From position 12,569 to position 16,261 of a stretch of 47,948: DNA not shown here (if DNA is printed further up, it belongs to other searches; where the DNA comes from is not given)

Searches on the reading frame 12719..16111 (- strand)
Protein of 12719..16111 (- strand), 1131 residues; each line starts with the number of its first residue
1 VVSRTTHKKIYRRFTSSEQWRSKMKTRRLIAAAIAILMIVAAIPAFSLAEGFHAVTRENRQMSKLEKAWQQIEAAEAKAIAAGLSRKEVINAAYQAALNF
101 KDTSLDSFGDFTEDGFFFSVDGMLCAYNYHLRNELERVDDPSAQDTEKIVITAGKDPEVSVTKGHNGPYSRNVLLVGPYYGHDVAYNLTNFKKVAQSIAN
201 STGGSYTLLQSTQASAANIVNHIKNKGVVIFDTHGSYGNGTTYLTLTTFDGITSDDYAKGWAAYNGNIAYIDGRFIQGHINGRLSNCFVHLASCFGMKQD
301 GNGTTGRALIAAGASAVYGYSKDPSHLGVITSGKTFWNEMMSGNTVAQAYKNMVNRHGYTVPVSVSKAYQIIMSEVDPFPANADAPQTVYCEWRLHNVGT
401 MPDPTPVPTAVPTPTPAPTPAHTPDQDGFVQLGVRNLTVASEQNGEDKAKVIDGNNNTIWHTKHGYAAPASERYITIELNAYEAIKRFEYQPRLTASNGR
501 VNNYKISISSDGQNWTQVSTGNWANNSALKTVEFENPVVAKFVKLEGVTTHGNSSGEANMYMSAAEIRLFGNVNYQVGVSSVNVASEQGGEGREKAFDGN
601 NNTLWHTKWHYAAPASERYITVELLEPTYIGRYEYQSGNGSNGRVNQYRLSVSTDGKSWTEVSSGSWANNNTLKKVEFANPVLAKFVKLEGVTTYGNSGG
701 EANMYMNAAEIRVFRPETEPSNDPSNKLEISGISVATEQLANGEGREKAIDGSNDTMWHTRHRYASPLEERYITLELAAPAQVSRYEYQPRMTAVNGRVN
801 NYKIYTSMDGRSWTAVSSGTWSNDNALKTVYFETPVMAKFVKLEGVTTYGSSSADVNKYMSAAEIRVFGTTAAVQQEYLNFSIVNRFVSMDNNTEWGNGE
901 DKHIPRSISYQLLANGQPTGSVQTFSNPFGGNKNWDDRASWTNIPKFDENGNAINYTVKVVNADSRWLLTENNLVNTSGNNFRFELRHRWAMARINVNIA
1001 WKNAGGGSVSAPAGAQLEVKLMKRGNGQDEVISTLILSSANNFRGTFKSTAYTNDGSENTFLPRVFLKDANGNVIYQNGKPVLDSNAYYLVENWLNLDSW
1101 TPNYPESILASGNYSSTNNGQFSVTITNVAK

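Call 49: search_protein_families(library=pfam, proteins=[window:12719-16111:-], max_evalue=0.0001)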
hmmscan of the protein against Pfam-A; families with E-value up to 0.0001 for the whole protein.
window:12719-16111:- (1131 aa): 5 families
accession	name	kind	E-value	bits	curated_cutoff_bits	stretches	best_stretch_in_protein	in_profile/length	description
PF00754.31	F5_F8_type_C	-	1e-66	223.3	28.2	3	438-553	3-118/127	F5/8 type C domain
PF22633.2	F5_F8_type_C_2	-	1.5e-38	131.7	27.8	3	450-545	1-91/91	NedA-like, galactose-binding domain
PF07738.19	Sad1_UNC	-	4.6e-12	46.5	22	0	462-572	18-131/132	Sad1 / UNC-like C-terminal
PF05738.19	Cna_B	-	3.9e-11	43.7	22.3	1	896-961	7-68/87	Cna protein B-type domain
PF24607.1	CBM_AftD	-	2e-06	27.9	27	0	749-791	22-64/149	Arabinofuranosyltransferase D, third carbohydrate binding module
